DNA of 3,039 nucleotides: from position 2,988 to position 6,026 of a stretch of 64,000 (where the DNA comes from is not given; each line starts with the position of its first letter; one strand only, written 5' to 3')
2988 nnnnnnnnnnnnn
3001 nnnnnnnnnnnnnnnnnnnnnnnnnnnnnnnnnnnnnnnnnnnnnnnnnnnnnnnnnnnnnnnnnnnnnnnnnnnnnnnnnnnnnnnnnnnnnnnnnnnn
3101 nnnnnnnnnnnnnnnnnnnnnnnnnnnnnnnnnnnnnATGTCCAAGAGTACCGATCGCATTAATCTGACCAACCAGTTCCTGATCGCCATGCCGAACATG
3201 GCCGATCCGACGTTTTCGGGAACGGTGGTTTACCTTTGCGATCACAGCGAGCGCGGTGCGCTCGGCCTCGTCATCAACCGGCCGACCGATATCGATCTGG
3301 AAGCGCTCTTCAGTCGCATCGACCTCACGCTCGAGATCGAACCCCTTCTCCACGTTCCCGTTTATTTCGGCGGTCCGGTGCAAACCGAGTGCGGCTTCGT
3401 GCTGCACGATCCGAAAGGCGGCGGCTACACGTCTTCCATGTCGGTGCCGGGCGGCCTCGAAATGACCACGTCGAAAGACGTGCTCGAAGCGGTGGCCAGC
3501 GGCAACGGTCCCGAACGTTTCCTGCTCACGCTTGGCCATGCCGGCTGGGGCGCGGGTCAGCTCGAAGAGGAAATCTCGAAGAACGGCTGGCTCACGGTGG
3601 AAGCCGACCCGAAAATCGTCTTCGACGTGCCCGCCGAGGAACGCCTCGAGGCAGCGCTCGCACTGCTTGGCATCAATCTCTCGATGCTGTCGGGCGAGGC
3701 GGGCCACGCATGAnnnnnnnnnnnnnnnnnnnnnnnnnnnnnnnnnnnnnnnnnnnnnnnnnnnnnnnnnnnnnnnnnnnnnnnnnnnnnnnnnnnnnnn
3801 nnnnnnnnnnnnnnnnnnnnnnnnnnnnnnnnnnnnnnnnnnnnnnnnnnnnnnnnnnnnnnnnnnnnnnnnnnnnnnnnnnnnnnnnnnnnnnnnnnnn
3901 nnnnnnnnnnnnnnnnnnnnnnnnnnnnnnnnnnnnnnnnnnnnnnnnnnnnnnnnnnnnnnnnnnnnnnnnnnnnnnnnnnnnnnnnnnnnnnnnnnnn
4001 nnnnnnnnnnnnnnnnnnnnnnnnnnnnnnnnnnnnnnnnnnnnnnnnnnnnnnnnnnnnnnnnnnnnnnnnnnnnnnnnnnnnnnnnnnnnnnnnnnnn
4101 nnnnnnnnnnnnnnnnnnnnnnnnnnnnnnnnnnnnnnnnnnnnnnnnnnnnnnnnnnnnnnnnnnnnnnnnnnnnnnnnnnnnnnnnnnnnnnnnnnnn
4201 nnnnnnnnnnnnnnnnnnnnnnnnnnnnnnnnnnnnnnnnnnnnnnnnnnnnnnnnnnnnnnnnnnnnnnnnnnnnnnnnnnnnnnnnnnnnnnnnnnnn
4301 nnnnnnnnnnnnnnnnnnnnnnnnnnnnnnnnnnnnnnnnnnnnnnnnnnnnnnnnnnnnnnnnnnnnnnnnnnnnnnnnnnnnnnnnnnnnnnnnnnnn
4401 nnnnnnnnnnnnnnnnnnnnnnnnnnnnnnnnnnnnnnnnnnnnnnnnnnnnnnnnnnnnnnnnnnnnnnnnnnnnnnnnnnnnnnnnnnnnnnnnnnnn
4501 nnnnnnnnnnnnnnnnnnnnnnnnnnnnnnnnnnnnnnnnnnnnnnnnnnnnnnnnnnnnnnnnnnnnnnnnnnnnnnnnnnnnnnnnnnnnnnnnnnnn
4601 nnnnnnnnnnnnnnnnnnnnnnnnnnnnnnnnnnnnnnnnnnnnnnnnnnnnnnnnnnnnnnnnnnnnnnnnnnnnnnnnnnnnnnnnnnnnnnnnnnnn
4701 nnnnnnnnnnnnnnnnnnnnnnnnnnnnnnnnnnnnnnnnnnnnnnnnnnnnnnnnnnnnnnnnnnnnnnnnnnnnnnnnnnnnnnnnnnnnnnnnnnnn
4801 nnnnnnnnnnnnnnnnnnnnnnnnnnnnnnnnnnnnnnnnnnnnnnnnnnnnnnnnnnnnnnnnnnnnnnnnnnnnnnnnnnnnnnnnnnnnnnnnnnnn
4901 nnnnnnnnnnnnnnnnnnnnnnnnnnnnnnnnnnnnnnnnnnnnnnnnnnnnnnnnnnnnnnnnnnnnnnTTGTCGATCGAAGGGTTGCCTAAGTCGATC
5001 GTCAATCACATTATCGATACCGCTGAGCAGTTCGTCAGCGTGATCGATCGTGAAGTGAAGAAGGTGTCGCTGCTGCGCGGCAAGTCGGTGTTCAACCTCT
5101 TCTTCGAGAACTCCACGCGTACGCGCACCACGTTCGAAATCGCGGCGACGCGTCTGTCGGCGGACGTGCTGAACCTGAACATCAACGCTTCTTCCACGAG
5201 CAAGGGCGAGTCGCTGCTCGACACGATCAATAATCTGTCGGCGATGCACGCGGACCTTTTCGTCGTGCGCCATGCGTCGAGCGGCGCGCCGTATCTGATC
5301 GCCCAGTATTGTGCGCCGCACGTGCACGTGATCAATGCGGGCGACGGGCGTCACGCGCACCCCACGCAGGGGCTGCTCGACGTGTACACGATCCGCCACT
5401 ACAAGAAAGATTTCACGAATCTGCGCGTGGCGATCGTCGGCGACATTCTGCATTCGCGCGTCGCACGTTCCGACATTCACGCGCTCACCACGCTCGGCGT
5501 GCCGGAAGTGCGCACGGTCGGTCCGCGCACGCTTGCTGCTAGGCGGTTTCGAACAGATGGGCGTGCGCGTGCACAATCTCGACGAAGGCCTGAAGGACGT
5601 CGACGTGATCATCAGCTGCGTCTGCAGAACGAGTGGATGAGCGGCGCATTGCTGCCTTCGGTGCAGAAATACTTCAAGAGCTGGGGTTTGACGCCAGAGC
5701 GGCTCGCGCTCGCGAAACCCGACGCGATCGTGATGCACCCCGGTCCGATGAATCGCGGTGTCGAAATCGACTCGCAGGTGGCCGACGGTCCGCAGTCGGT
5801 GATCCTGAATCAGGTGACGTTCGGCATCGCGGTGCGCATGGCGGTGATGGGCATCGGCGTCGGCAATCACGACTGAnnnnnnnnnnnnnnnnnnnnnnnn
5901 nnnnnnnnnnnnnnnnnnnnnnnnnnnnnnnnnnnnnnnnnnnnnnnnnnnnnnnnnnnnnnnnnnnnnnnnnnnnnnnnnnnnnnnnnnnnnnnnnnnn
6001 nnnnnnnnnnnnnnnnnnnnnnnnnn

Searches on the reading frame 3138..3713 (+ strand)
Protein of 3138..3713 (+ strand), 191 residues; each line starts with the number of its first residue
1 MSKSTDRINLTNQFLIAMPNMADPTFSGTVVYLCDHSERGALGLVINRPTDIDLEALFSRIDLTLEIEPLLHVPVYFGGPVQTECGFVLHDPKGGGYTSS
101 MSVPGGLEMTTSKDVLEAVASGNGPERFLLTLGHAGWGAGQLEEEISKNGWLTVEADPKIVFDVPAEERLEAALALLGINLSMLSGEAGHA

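Call 80: search_protein_families(library=pfam, proteins=[window:3138-3713:+], max_evalue=0.0001)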
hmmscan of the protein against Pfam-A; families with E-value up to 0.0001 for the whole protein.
window:3138-3713:+ (191 aa): 1 family
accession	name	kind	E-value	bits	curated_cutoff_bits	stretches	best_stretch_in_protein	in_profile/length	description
PF02622.21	DUF179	-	9.8e-50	169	27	1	19-178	1-157/157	AlgH-like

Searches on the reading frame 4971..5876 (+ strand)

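Call 80: search_protein_families(library=pfam, proteins=[window:4971-5876:+], max_evalue=0.0001)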
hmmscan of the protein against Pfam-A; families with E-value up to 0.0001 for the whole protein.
window:4971-5876:+ (301 aa): 2 families
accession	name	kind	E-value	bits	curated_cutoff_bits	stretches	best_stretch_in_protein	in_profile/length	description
PF02729.26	OTCace_N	-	2.9e-39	135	29.9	1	2-142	5-147/148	Aspartate/ornithine carbamoyltransferase, carbamoyl-P binding domain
PF00185.30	OTCace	-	8.8e-21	75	29.4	1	150-293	2-154/157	Aspartate/ornithine carbamoyltransferase, Asp/Orn binding domain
